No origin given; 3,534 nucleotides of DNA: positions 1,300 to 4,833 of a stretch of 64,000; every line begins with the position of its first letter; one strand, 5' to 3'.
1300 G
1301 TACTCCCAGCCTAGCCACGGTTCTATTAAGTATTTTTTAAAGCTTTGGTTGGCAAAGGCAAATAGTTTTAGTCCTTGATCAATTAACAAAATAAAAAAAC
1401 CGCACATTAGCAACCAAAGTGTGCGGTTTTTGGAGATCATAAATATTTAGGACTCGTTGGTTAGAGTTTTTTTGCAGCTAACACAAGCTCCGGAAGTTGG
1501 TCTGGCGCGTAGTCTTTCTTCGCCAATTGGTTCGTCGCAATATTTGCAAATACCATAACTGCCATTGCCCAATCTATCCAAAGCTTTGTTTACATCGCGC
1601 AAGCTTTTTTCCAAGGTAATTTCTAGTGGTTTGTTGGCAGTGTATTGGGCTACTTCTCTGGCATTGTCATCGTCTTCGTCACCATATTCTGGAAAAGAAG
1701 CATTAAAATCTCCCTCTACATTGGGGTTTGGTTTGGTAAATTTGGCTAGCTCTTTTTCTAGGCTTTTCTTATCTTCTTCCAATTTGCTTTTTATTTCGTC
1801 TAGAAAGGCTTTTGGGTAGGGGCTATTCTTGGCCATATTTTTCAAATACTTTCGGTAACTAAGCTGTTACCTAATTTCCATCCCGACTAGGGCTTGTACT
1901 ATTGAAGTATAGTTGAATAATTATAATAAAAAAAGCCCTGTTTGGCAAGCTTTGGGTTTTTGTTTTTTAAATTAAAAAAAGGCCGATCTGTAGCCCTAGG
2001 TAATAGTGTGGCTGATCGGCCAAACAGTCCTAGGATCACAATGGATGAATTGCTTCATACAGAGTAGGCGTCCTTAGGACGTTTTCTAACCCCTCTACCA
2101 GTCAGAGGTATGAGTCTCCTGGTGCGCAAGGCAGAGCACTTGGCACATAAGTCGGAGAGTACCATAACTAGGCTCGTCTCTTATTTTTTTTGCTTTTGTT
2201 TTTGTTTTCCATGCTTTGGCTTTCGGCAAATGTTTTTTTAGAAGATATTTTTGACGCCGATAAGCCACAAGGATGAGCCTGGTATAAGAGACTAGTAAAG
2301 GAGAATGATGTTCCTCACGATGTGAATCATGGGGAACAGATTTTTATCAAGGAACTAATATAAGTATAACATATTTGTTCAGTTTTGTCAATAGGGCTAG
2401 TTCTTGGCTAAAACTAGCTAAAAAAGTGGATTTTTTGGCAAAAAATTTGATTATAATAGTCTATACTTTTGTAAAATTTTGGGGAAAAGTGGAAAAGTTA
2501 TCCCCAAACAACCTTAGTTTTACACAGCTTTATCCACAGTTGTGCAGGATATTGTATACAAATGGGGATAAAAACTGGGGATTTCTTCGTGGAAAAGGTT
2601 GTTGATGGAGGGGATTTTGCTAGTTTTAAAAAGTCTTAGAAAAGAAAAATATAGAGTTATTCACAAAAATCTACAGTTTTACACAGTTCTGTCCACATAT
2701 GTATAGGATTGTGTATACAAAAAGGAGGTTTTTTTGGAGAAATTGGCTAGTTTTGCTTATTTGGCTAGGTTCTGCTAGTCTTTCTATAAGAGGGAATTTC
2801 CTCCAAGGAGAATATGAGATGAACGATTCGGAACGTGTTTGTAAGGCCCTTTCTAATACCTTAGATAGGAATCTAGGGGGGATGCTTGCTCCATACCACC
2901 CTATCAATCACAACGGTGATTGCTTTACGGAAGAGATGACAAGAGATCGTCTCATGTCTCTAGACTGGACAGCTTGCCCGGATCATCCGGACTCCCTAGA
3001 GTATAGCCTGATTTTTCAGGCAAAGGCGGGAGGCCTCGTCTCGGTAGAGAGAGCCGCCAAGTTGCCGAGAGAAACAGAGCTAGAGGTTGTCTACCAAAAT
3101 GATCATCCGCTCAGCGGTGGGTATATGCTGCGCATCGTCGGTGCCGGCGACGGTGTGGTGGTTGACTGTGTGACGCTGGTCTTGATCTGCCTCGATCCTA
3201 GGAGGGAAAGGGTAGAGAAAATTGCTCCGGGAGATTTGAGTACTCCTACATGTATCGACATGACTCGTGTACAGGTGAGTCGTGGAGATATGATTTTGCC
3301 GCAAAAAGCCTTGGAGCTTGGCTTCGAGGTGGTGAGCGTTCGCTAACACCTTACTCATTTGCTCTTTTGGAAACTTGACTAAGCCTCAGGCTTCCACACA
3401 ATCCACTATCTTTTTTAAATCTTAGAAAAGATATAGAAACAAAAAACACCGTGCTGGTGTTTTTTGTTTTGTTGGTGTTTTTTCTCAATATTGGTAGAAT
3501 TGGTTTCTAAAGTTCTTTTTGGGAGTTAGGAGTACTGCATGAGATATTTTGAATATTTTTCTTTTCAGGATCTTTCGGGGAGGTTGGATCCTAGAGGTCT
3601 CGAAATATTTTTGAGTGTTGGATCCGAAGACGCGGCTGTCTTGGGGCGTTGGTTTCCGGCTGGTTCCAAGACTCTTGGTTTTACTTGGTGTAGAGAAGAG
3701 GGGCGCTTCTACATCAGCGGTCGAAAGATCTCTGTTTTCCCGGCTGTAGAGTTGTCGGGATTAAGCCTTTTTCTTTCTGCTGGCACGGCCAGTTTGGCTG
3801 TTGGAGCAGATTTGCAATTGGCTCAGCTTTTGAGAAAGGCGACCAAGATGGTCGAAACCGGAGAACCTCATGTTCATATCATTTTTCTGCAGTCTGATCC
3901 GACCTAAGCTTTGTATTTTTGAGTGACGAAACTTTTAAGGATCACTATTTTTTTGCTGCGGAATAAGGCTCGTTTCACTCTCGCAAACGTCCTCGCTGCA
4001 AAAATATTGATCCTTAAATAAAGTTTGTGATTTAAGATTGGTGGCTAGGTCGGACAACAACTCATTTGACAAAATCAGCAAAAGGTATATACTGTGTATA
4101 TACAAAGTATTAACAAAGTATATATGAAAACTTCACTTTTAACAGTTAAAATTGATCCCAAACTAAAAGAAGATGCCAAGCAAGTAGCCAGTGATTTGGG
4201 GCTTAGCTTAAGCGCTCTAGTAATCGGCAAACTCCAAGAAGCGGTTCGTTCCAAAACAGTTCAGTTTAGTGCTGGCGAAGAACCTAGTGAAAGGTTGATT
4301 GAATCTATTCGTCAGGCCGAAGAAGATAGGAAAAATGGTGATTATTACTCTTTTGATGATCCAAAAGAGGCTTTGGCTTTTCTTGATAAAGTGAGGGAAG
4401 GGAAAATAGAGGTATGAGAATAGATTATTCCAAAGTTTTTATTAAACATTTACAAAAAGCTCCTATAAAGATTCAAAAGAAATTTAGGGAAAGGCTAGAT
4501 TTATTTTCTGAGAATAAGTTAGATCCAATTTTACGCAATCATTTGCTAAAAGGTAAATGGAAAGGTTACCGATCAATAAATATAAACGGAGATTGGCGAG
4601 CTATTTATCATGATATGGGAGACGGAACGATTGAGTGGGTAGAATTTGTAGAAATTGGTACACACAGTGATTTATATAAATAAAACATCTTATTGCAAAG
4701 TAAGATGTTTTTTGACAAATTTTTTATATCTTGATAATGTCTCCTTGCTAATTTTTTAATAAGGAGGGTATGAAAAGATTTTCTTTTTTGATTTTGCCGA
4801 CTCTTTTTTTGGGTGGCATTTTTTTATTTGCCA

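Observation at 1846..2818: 970-bp non-coding region with a DnaA-box cluster inside two ~50-bp direct repeats (candidate oriC or DnaA-controlled region)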

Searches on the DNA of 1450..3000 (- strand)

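Call 7: search_rna_families(source=window, start=1700, end=3000, threshold=evalue, max_evalue=10, show_alignments=3)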
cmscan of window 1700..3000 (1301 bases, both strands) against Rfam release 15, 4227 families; matches with E-value up to 10: 12.
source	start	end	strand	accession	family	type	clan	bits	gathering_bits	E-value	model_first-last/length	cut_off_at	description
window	1893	1966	+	RF00368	sroB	Gene; sRNA;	-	24.5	44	1.8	1-83/83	no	sroB RNA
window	1920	1974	+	RF02362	Yfr10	Gene; sRNA;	-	24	43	0.71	1-78/78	no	Cyanobacterial functional RNA 10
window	1893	1988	+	RF01692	Bacteroid-trp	Cis-reg; leader;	-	23.1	49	9.8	1-131/131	no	Bacteroidete tryptophan peptide leader RNA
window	2520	2582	-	RF03821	mir-2002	Gene; miRNA;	-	22.4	49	0.15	1-68/68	no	mir-2002 microRNA precursor family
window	1884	1969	+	RF01772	rnk_pseudo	Cis-reg; leader;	-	21.9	55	0.56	1-108/108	no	Pseudomonas rnk leader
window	1918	1976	-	RF02362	Yfr10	Gene; sRNA;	-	21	43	3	1-78/78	no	Cyanobacterial functional RNA 10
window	2540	2607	+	RF02063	STnc350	Gene; sRNA;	-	20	60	0.82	1-68/68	no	Salmonella enterica sRNA STnc350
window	2377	2436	-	RF01814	rhtB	Gene; sRNA;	-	18.4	55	6.2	1-83/83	no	rhtB sRNA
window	1926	1992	-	RF01859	Phe_leader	Cis-reg; leader;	-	18.3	55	4.5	1-125/125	no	Phenylalanine leader peptide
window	1970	2092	+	RF00101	SraC_RyeA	Gene; sRNA;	CL00105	17.1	37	4.1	1-145/145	no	SraC/RyeA RNA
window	1929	1979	-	RF01388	isrD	Gene; sRNA;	-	15.1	37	7.1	1-51/51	no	isrD Hfq binding RNA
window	2044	2070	+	RF02914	DUF805b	Cis-reg;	CL00115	11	35.6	9.7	1-35/35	no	DUF805b RNA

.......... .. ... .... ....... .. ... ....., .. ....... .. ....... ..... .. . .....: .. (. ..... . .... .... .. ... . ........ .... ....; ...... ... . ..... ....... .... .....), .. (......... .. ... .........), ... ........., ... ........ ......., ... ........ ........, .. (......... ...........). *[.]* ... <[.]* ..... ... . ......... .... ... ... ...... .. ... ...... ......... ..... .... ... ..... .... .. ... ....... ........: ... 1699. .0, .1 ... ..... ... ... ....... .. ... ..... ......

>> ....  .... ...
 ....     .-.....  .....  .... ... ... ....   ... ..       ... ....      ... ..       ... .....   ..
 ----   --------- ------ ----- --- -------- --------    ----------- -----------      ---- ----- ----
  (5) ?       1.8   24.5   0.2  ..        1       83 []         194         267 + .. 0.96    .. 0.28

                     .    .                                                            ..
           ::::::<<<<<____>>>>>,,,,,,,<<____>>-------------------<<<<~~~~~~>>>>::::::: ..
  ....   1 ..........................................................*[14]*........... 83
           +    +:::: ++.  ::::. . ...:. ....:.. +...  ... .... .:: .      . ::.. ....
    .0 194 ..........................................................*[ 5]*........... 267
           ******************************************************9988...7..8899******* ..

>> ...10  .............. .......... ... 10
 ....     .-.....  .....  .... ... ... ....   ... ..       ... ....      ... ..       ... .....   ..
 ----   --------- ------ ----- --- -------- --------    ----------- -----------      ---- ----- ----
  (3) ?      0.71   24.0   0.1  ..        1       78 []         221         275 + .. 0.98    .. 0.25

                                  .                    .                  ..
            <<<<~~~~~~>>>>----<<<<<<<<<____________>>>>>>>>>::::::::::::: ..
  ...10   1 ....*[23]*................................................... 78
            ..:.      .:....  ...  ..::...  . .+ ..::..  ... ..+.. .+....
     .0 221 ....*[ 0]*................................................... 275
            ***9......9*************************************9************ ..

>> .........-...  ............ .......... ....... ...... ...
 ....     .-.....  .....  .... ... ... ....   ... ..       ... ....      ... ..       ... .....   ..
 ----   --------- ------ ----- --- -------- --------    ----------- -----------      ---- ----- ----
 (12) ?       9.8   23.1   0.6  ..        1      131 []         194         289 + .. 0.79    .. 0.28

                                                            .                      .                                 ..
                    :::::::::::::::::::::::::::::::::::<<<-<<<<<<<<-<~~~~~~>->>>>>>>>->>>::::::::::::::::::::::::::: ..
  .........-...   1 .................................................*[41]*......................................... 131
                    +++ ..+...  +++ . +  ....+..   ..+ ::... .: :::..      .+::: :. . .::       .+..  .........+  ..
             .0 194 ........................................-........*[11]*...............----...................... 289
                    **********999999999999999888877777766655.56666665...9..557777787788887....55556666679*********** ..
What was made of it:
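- On Any Rfam 15 family (RNase P, tmRNA, 6S, SRP, T-box, OLE, raiA, HEARO, ROOL and others): No relevant hit in the window region at E<=10 (call 7).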

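Call 30: search_rna_families(sources=[L006, L007, L011, L020, L024, L034, L043, L051, L054, L071, L080, L059, L022, L075], threshold=gathering)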
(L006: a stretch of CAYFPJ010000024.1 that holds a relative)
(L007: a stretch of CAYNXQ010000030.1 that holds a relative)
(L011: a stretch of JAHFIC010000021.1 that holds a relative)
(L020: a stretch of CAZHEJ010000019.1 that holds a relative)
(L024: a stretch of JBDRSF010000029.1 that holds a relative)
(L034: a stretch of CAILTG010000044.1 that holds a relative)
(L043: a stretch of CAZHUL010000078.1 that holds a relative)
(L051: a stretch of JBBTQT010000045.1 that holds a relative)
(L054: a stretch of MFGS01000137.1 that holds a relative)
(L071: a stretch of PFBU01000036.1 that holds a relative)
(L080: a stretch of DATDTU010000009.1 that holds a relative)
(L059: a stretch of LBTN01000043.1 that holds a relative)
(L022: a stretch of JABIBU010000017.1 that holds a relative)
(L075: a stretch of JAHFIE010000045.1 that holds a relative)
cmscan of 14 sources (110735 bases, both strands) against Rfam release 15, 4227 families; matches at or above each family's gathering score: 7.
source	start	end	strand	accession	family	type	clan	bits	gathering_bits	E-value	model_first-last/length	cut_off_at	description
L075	1622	1693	-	RF00005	tRNA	Gene; tRNA;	CL00001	72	29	1.6e-13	1-71/71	no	tRNA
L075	1472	1545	-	RF00005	tRNA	Gene; tRNA;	CL00001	70.9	29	3.1e-13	1-71/71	no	tRNA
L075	1764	1836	-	RF00005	tRNA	Gene; tRNA;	CL00001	68.1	29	1.8e-12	1-71/71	no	tRNA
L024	1000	1073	+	RF00005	tRNA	Gene; tRNA;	CL00001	67.4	29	2.8e-12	1-71/71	no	tRNA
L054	295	368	+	RF00005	tRNA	Gene; tRNA;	CL00001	66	29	6.9e-12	1-71/71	no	tRNA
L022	3843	3916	-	RF00005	tRNA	Gene; tRNA;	CL00001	64.6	29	1.7e-11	1-71/71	no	tRNA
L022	2176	2247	+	RF00005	tRNA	Gene; tRNA;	CL00001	62.9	29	4.9e-11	1-71/71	no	tRNA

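Call 69: search_rna_families(sources=[L051, L071, L105, L187, L034], threshold=evalue, max_evalue=1)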
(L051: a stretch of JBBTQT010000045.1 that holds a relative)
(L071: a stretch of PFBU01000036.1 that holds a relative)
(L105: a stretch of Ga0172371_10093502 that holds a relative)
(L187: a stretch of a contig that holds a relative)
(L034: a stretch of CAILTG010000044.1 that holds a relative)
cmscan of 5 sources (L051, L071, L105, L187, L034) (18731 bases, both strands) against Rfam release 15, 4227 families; matches with E-value up to 1: 9.
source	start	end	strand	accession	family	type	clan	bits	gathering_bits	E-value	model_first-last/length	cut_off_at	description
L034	5423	5502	+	RF04251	MIR5070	Gene; miRNA;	CL00139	31.5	100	0.015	11-106/116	no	MIR5070 microRNA precursor family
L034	646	748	+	RF01770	rimP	Cis-reg; leader;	-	27.6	47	0.75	1-102/102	no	Gammaprotebacteria rimP leader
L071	3529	3654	-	RF02666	PsiU2-35.45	Gene; snRNA; snoRNA; scaRNA;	-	25.9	89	0.72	1-140/140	no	Drosophila small cajal body-specific RNA PsiU2-35.45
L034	1656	1736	-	RF02674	AsdA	Gene; antisense;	-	25.9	52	0.12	1-81/81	no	antisense RNA of dnaA mRNA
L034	5426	5499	-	RF00896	mir-787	Gene; miRNA;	-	24.5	57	0.56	1-72/72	no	mir-787 microRNA precursor family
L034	5424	5503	+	RF04127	MIR8007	Gene; miRNA;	-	24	195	0.77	1-226/226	no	MIR8007 microRNA precursor family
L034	5422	5501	-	RF03339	mir-3047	Gene; miRNA;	-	23.9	53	0.87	1-61/61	no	mir-3047 microRNA precursor family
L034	4586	4606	+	RF01333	CRISPR-DR20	Gene; CRISPR;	-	22.8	42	0.91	6-26/36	no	CRISPR RNA direct repeat element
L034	4581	4604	-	RF01333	CRISPR-DR20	Gene; CRISPR;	-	22.7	42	0.97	6-29/36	no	CRISPR RNA direct repeat element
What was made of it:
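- On Any Rfam 15 family (RNase P, tmRNA, 6S, SRP, T-box, OLE, raiA, HEARO, ROOL and others): None in 14 plus 5 relatives' loci (calls 30, 69).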

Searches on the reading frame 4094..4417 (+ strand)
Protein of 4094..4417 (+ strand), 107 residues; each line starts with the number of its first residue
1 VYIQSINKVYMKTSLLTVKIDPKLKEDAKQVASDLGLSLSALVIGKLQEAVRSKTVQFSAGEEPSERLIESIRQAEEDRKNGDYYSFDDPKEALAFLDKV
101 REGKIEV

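Call 10: search_protein_families(library=pfam, proteins=[window:4094-4417:+], max_evalue=0.01)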
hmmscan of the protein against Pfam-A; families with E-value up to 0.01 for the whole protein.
window:4094-4417:+ (107 aa): 2 families
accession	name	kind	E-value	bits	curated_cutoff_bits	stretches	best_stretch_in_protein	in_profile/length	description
PF19891.5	DUF6364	-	0.00021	22.2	27.3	1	16-77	5-54/70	Family of unknown function (DUF6364)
PF04221.18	RelB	-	0.0011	19.2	22.4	1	14-98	2-80/82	RelB antitoxin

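Call 63: search_protein_families(library=phrogs, proteins=[window:4094-4417:+], max_evalue=0.01)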
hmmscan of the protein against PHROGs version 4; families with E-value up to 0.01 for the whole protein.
window:4094-4417:+ (107 aa): 2 families
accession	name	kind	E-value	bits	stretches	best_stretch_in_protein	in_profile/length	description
phrog_2737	-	unknown function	6.4e-09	36.7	1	11-92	2-82/86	-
phrog_582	-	transcription regulation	0.0015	19.8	1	3-54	47-98/105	Arc-like repressor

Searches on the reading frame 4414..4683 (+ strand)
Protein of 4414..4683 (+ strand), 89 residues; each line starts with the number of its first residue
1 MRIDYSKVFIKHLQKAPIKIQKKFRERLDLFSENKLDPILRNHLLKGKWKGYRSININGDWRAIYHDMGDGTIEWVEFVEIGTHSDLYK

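Call 10: search_protein_families(library=pfam, proteins=[window:4414-4683:+], max_evalue=0.01)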
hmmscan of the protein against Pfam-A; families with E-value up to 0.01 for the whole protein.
window:4414-4683:+ (89 aa): 3 families
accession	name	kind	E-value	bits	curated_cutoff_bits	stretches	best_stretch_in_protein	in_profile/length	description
PF15738.11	YafQ_toxin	-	1.9e-12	47.7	30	1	2-88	2-87/88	Bacterial toxin of type II toxin-antitoxin system, YafQ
PF24732.2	ParE_like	-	0.0003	21.2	24.4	1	19-77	2-58/67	ParE-like toxin domain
PF05015.19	HigB-like_toxin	-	0.00054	20.8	27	1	17-66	22-77/91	RelE-like toxin of type II toxin-antitoxin system HigB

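Call 63: search_protein_families(library=phrogs, proteins=[window:4414-4683:+], max_evalue=0.01)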
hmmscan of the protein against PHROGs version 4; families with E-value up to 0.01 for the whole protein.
window:4414-4683:+ (89 aa): 3 families
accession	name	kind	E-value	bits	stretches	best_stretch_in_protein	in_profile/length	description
phrog_7251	-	moron, auxiliary metabolic gene and host takeover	6.5e-12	46.6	1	5-88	6-89/90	RelE-like toxin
phrog_1213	-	moron, auxiliary metabolic gene and host takeover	2.1e-09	38.8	1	1-89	3-88/88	RelE-like toxin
phrog_3066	-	moron, auxiliary metabolic gene and host takeover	9.5e-05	23.5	1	15-66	21-77/94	toxin of TA system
